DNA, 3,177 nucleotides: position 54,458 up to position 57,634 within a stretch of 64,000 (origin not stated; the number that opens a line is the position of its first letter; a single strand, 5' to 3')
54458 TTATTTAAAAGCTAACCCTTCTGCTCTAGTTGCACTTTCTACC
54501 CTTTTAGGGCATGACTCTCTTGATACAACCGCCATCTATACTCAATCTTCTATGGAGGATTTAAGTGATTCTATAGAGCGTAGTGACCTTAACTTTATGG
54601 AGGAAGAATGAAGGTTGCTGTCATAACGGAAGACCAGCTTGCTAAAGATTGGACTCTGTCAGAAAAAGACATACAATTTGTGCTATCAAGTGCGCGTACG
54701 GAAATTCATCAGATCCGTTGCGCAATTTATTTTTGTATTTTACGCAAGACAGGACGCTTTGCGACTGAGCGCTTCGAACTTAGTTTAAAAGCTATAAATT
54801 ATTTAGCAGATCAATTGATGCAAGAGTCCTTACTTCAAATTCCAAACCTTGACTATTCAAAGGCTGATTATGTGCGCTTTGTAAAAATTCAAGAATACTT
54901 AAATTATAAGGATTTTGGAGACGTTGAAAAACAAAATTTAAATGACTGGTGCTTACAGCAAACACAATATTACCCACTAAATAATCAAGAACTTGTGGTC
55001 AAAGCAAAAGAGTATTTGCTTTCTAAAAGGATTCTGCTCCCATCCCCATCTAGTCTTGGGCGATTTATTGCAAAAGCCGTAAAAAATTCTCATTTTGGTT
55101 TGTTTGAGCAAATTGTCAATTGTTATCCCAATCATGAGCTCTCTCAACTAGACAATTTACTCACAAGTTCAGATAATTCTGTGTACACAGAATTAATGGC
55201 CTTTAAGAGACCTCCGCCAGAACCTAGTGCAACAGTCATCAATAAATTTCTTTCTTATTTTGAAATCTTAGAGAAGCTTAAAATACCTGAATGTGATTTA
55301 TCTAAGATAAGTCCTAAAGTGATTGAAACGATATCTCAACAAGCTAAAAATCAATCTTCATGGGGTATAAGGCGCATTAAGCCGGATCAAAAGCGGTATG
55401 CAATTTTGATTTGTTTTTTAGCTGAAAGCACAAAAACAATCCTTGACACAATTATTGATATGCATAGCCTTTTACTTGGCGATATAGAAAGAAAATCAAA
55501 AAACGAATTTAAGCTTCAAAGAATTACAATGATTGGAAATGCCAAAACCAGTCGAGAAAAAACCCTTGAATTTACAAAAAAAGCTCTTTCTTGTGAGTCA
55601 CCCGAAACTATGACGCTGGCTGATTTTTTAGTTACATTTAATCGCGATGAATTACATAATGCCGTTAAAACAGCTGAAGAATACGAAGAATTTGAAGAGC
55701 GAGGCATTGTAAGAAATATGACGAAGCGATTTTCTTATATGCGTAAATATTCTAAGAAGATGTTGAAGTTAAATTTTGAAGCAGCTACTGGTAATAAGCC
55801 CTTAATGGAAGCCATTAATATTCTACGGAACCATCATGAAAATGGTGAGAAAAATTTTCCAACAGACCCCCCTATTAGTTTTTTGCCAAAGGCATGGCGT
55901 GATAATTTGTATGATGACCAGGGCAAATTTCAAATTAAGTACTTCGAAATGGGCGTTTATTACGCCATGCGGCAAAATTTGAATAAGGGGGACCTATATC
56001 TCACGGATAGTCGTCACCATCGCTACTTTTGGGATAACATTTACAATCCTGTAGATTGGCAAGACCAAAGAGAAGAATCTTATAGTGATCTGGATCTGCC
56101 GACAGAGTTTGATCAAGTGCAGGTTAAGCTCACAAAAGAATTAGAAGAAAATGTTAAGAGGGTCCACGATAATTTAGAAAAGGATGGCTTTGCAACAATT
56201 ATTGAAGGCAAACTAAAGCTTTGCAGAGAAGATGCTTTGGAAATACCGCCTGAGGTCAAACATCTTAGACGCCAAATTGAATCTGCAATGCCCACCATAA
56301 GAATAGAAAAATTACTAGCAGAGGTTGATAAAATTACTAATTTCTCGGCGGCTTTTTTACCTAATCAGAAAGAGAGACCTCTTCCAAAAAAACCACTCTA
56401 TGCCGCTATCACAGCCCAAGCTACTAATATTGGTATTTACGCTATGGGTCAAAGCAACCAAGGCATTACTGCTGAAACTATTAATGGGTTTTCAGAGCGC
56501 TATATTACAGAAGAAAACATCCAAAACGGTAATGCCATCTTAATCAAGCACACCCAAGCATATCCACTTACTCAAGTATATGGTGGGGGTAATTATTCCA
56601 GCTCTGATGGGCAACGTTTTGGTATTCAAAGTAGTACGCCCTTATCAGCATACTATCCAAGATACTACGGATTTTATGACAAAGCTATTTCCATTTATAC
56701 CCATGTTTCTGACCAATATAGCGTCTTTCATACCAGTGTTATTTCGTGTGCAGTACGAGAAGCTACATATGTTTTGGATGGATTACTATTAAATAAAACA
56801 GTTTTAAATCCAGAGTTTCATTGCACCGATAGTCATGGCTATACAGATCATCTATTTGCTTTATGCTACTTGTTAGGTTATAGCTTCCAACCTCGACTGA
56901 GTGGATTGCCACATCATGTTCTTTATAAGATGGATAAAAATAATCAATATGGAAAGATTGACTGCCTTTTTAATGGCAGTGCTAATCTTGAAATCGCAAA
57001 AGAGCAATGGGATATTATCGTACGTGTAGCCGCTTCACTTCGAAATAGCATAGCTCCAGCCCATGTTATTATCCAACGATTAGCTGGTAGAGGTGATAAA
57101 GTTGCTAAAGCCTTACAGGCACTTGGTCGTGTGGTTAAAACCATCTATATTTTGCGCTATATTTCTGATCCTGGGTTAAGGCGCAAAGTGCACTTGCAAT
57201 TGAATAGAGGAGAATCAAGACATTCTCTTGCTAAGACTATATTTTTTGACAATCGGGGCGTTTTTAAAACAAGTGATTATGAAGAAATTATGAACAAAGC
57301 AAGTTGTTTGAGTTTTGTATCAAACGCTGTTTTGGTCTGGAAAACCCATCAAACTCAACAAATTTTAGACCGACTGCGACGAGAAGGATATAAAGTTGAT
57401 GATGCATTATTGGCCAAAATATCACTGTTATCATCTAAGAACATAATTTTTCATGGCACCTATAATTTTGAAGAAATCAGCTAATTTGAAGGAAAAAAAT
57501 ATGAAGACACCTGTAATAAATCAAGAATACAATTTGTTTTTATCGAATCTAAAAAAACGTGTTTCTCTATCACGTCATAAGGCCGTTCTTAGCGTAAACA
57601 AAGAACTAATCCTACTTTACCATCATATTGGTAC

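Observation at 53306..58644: Apparently intact Tn3-family transposon with a perfect 5-bp target duplication inserted into the 3' end of ccmD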

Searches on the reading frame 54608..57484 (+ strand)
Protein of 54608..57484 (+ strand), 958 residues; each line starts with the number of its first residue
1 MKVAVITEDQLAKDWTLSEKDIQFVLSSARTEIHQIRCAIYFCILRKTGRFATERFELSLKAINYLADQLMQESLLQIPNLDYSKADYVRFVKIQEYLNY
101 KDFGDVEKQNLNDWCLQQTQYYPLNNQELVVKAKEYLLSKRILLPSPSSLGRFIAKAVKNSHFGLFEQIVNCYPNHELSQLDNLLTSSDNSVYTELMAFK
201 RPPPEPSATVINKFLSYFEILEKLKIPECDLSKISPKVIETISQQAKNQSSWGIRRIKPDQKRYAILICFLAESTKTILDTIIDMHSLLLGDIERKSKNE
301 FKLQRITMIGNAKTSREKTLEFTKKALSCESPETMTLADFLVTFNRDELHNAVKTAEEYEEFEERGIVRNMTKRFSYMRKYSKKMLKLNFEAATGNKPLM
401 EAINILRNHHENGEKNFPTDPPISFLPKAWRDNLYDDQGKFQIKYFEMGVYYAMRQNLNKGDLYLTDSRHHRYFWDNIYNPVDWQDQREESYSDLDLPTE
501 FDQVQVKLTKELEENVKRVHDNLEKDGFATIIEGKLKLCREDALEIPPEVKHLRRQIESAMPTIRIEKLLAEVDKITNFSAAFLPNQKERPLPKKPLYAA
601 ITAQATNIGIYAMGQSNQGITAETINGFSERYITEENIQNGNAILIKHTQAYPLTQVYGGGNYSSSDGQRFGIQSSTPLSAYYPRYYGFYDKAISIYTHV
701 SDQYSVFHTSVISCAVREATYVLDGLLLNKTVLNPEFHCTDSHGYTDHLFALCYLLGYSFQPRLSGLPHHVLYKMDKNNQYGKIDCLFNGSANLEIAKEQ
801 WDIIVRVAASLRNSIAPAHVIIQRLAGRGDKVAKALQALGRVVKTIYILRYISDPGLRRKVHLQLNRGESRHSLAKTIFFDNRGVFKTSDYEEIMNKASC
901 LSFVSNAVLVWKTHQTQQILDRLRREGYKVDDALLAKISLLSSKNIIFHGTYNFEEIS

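Call 5: search_protein_families(library=pfam, proteins=[window:54608-57484:+])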
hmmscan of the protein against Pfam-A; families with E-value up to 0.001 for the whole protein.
window:54608-57484:+ (958 aa): 2 families
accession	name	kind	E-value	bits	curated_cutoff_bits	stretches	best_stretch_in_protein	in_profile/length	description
PF01526.23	DDE_Tnp_Tn3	-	6.6e-119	397.6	24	1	569-952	2-389/389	Tn3 transposase DDE domain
PF13700.11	DUF4158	-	3.1e-20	73.2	27.4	1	6-157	16-165/165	Domain of unknown function (DUF4158)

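Call 7: find_encoding_contigs(protein=window:54608-57484:+, flank=6000, max_places=10)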
Protein window:54608-57484:+ (958 aa): no gene with exactly this product is on record in the collection.

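Call 8: find_homologous_proteins(query=window:54608-57484:+)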
Query window:54608-57484:+ (958 aa): 32 proteins with E <= 0.001 among 8000 candidates.
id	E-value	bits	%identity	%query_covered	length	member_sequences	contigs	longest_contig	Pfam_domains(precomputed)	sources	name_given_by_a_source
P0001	0.0e+0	2192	100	100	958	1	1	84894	PF01526.24,PF13700.12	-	-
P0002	0.0e+0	1557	69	100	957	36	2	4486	PF01526.24,PF13700.12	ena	-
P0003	0.0e+0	1546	71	100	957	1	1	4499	PF01526.24,PF13700.12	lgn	-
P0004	0.0e+0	1508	68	100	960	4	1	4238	PF01526.24,PF13700.12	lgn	-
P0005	0.0e+0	1506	68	100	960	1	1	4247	PF01526.24,PF13700.12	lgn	-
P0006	0.0e+0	1491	67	100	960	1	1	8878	PF01526.24,PF13700.12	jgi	jgi:TnpA family transposase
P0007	0.0e+0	1467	66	100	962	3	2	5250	PF01526.24,PF13700.12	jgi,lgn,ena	jgi:TnpA family transposase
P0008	0.0e+0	1461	67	100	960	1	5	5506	PF01526.24,PF13700.12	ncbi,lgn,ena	-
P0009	0.0e+0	1440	65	100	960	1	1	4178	PF01526.24,PF13700.12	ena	-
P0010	0.0e+0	1411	64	99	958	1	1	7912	PF01526.24,PF13700.12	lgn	-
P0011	0.0e+0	1394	63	100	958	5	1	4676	PF01526.24,PF13700.12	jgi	jgi:TnpA family transposase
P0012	0.0e+0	1379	63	99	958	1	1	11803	PF01526.24,PF13700.12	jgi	jgi:TnpA family transposase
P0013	2.1e-284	964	46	99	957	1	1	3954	PF01526.24,PF13700.12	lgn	-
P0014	1.2e-254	866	44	99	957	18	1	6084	PF01526.24,PF13700.12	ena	-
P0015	2.6e-251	855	44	99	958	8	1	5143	PF01526.24,PF13700.12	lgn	-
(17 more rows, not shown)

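Call 9: search_dna_similar(query=window:54608-57484:+, collection=plasmids, mode=protein, max_rows=25)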
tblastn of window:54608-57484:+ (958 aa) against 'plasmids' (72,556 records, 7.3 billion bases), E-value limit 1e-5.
The search stops at 5000 records and this limit was reached: more records match than are counted here, and every count below describes the 5000 best-scoring records only.
Records with a match: at least 5000; places in all: 12255; records where one place covers at least 80% of the query: 4988.
Best place of each record, by identity: <60% 5000.
By first word of the organism name: Klebsiella 1900; Escherichia 1179; Salmonella 382; Bacillus 289; Enterobacter 287; Citrobacter 173; Pseudomonas 82; Enterococcus 70; Aeromonas 58; Serratia 50; and 100 more.
By predicted mobility (MOB-suite, as given by PLSDB): conjugative 2984; non-mobilizable 1104; mobilizable 912.
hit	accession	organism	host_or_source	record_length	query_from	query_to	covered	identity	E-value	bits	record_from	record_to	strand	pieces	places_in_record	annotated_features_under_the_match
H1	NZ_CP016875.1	Legionella pneumophila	Glomma River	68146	6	957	99%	44.6%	0e+0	817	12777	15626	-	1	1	Tn3 family transposase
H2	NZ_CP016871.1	Legionella pneumophila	industrial building air scrubber liquid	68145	6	957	99%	44.6%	0e+0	817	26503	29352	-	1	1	Tn3 family transposase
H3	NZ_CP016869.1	Legionella pneumophila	clinical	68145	6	957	99%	44.6%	0e+0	817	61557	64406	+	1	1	Tn3 family transposase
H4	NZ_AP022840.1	Legionella antarctica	-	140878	6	957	99%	43.7%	0e+0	766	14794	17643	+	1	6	Tn3 family transposase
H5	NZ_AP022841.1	Legionella antarctica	-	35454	6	957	99%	43.7%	0e+0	766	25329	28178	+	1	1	Tn3 family transposase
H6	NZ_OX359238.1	Alteromonas macleodii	-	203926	7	956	99%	38.2%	0e+0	624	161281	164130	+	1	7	Tn3 family transposase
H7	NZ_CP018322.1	Alteromonas macleodii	Trichodesmium erythraeum IMS101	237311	7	956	99%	38.2%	0e+0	623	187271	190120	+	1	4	Tn3 family transposase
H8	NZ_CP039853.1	Salinimonas iocasae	cell culture,deep sea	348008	7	956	99%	38.2%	0e+0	623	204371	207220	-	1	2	Tn3 family transposase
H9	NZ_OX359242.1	Alteromonas macleodii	-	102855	7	956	99%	38.2%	0e+0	623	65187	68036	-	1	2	Tn3 family transposase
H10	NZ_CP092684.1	Vibrio campbellii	Hippocampus kuda,Pure isolate,aquarium ...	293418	7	956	99%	38.0%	0e+0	623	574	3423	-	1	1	Tn3 family transposase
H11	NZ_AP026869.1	Aureispira anguillae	Anguilla japonica,Standard,head of ...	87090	7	932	97%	38.1%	0e+0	611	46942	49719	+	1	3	Tn3 family transposase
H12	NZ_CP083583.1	Kovacikia minuta CCNUW1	cell culture,fresh water lake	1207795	7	927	96%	38.2%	0e+0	609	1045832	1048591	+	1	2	record has no annotation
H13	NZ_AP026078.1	Acaryochloris marina MBIC10699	cell culture,Ascidian, Diplosoma similis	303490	7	927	96%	38.1%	0e+0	611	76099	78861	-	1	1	Tn3 family transposase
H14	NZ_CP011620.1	Klebsiella pneumoniae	Homo sapiens,urine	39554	7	932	97%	37.4%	0e+0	595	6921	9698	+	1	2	Tn3 family transposase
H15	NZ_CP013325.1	Klebsiella pneumoniae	Homo sapiens,respiratory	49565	7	932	97%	37.4%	0e+0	595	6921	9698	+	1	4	Tn3 family transposase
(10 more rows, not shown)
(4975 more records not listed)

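Call 10: find_related_loci(query=window:54608-57484:+, collection=genome_contigs, flank=10000)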
Query window:54608-57484:+ (958 aa) in genome_contigs; peptide patterns used: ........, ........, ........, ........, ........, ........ (x = any residue, [..] = any of these).
183 stretches matched a pattern; 161 encode a relative of the query (tblastn E <= 1e-3); the best 80 are kept; 80 distinct loci.
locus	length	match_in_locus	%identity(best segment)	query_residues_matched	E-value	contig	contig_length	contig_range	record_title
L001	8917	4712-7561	45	6-957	0e+0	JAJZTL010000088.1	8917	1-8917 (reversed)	MAG: Proteobacteria bacterium isolate SKS3.bin72 NODE_13247_length_8917_cov_2.840501, whole genome shotgun sequence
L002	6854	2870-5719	43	6-957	0e+0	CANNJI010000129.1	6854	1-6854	MAG: Legionellaceae bacterium isolate ZH-Jul18-12 genome assembly, contig: ZH-Jul18-C15626, whole genome shotgun sequenc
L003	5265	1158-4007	44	6-957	0e+0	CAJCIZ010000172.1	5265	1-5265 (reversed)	Myxococcales bacterium isolate BOG_genome_mining.99 genome assembly, contig: k141_6119688, whole genome shotgun sequence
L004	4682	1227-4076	44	6-957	0e+0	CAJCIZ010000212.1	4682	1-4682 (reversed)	Myxococcales bacterium isolate BOG_genome_mining.99 genome assembly, contig: k141_4446501, whole genome shotgun sequence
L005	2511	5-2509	44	113-945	0e+0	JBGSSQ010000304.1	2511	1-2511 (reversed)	MAG: Gammaproteobacteria bacterium isolate JTS-AC386 k141_4349052, whole genome shotgun sequence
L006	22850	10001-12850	39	7-954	0e+0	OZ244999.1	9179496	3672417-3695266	MAG: Planctomycetota bacterium isolate 5a0c312b-e6f1-480a-aa4e-ac94299b485f genome assembly, chromosome: 1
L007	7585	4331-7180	39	7-954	0e+0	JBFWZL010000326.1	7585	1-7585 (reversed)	MAG: Candidatus Binatia bacterium isolate CA_2019_TPBS_187 NODE_36364_length_7585_cov_3.106731_TPBS, whole genome shotgu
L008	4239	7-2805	38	25-954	0e+0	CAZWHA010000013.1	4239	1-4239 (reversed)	MAG TPA_asm: uncultured Candidatus Saccharibacteria bacterium isolate SRP342105_co1_349 genome assembly, contig: NODE_30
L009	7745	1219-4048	40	7-952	0e+0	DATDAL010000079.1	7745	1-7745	MAG TPA_asm: Terrimicrobiaceae bacterium isolate SMAG_U95 k141_1006002, whole genome shotgun sequence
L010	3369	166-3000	38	9-952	0e+0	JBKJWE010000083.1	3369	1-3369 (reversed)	MAG: Nitrospiraceae bacterium isolate swi_bin.129 k127_18624717, whole genome shotgun sequence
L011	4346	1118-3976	38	7-958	0e+0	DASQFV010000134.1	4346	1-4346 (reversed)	MAG TPA_asm: Nitrospiraceae bacterium isolate SMAG_U11789 k141_539449, whole genome shotgun sequence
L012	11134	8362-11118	38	7-924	0e+0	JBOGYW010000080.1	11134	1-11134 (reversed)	MAG: Solirubrobacterales bacterium isolate SE1528_metabat2.bin.1 NODE_82_length_11134_cov_1.248115, whole genome shotgun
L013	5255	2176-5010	37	8-955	0e+0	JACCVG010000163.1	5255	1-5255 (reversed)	MAG: Thermoleophilaceae bacterium isolate MGR_bin120 SD2897-2912_k127_3055256, whole genome shotgun sequence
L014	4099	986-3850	38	6-957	0e+0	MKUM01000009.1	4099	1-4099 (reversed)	MAG: Candidatus Amoebophilus sp. 36-38 SCNpilot_cont_1000_p_scaffold_11725, whole genome shotgun sequence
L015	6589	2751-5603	37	7-957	0e+0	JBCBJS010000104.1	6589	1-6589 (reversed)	MAG: Cyanobacteria bacterium J06626_6 NODE_104_length_6589_cov_23.350430, whole genome shotgun sequence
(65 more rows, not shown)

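Call 12: find_encoding_contigs(protein=P0012, flank=10000, max_places=3)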
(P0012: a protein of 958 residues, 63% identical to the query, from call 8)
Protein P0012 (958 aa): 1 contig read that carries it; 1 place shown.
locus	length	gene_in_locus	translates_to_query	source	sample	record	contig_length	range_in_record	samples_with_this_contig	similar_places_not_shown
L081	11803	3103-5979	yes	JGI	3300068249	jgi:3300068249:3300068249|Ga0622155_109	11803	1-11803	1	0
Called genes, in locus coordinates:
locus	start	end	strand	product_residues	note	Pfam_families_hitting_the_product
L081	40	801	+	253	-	-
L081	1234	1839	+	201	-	-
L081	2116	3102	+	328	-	PF02899:Phage_int_SAM_1, PF13495:Phage_int_SAM_4, PF00589:Phage_integrase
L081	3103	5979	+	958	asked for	PF13700:DUF4158, PF01526:DDE_Tnp_Tn3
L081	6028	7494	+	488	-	PF06122:TraH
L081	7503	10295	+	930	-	PF07916:TraG_N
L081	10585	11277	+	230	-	-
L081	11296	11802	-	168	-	?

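Call 13: find_encoding_contigs(protein=P0006, flank=10000, max_places=3)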
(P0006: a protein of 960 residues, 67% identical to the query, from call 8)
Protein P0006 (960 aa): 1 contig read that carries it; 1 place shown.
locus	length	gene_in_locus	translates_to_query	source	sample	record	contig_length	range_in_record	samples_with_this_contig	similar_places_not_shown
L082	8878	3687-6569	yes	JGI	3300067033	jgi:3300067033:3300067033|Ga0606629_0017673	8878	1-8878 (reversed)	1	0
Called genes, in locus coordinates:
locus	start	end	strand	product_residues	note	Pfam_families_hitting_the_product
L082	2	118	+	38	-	?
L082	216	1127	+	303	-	PF04796:RepA_C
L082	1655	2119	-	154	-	-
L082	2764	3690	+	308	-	PF02899:Phage_int_SAM_1, PF13495:Phage_int_SAM_4, PF00589:Phage_integrase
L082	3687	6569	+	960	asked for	PF13700:DUF4158, PF01526:DDE_Tnp_Tn3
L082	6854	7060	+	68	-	-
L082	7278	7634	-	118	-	PF01934:HepT-like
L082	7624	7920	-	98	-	PF01909:NTP_transf_2, PF18765:Polbeta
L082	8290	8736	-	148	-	PF01850:PIN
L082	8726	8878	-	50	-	?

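Call 14: find_encoding_contigs(protein=P0010, flank=10000, max_places=3)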
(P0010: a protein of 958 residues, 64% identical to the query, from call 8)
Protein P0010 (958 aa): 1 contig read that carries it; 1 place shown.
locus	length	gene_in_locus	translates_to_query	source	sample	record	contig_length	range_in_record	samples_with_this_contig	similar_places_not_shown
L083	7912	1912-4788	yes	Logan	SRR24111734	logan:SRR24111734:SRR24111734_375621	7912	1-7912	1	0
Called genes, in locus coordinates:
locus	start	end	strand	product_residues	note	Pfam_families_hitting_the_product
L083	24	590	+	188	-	PF00239:Resolvase, PF13565:HTH_32 (faint), PF13936:HTH_38 (faint)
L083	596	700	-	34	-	-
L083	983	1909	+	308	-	PF02899:Phage_int_SAM_1, PF13495:Phage_int_SAM_4, PF00589:Phage_integrase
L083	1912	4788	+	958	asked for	PF13700:DUF4158, PF01526:DDE_Tnp_Tn3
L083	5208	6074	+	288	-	-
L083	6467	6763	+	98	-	PF00216:Bac_DNA_binding, PF18291:HU-HIG (weak)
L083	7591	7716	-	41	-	-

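Call 16: find_encoding_contigs(protein=P0003, flank=10000, max_places=3)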
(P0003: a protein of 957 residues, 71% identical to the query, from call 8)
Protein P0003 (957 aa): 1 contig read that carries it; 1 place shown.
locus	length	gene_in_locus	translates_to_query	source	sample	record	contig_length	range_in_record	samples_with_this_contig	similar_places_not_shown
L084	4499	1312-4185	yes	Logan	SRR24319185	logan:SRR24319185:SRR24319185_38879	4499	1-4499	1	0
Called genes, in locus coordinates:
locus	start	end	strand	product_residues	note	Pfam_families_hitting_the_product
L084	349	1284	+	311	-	PF02899:Phage_int_SAM_1, PF13495:Phage_int_SAM_4, PF00589:Phage_integrase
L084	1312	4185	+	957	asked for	PF13700:DUF4158, PF01526:DDE_Tnp_Tn3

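Call 17: find_encoding_contigs(protein=P0002, flank=10000, max_places=4)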
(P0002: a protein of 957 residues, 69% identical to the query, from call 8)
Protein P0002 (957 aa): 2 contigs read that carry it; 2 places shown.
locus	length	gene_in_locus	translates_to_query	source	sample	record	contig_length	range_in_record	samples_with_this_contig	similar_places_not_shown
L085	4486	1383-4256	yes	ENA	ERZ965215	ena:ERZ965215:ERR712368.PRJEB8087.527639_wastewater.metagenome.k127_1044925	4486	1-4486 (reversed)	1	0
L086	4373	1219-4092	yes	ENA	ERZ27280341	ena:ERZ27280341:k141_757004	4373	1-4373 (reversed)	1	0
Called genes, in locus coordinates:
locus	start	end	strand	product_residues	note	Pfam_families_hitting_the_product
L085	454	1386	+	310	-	PF02899:Phage_int_SAM_1, PF13495:Phage_int_SAM_4, PF00589:Phage_integrase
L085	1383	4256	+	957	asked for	PF13700:DUF4158, PF01526:DDE_Tnp_Tn3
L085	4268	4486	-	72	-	?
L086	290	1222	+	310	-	PF02899:Phage_int_SAM_1, PF13495:Phage_int_SAM_4, PF00589:Phage_integrase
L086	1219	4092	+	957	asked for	PF13700:DUF4158, PF01526:DDE_Tnp_Tn3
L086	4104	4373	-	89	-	?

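Call 18: find_encoding_contigs(protein=P0008, flank=10000, max_places=6)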
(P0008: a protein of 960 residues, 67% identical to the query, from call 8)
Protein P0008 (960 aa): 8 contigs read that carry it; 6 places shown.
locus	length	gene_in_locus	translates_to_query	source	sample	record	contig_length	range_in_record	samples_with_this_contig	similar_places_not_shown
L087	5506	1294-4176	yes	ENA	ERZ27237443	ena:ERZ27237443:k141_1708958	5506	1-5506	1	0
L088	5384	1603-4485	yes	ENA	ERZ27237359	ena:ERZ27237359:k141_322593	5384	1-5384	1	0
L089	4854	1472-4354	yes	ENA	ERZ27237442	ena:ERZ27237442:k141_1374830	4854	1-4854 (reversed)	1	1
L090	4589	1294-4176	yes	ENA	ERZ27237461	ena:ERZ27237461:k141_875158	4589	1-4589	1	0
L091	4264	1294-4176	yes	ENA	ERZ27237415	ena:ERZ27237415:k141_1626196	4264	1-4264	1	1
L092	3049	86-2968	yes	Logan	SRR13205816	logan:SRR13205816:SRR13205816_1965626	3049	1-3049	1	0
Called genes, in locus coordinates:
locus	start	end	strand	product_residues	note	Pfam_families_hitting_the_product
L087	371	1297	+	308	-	PF02899:Phage_int_SAM_1, PF13495:Phage_int_SAM_4, PF00589:Phage_integrase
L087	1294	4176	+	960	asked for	PF13700:DUF4158, PF01526:DDE_Tnp_Tn3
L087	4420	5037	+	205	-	PF00448:SRP54 (weak), PF01656:CbiA, PF02374:ArsA_ATPase (weak), PF07015:VirC1, PF09140:MipZ, PF10609:ParA (faint), PF13614:AAA_31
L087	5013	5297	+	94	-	-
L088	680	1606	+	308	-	PF02899:Phage_int_SAM_1, PF13495:Phage_int_SAM_4, PF00589:Phage_integrase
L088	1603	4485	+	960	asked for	PF13700:DUF4158, PF01526:DDE_Tnp_Tn3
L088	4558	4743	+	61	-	-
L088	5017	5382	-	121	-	?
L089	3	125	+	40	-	?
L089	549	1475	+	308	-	PF02899:Phage_int_SAM_1, PF13495:Phage_int_SAM_4, PF00589:Phage_integrase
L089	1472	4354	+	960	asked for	PF13700:DUF4158, PF01526:DDE_Tnp_Tn3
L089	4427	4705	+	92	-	PF00216:Bac_DNA_binding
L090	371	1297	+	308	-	PF02899:Phage_int_SAM_1, PF13495:Phage_int_SAM_4, PF00589:Phage_integrase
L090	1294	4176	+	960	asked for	PF13700:DUF4158, PF01526:DDE_Tnp_Tn3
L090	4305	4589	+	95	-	?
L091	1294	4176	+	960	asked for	PF13700:DUF4158, PF01526:DDE_Tnp_Tn3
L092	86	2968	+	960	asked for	PF13700:DUF4158, PF01526:DDE_Tnp_Tn3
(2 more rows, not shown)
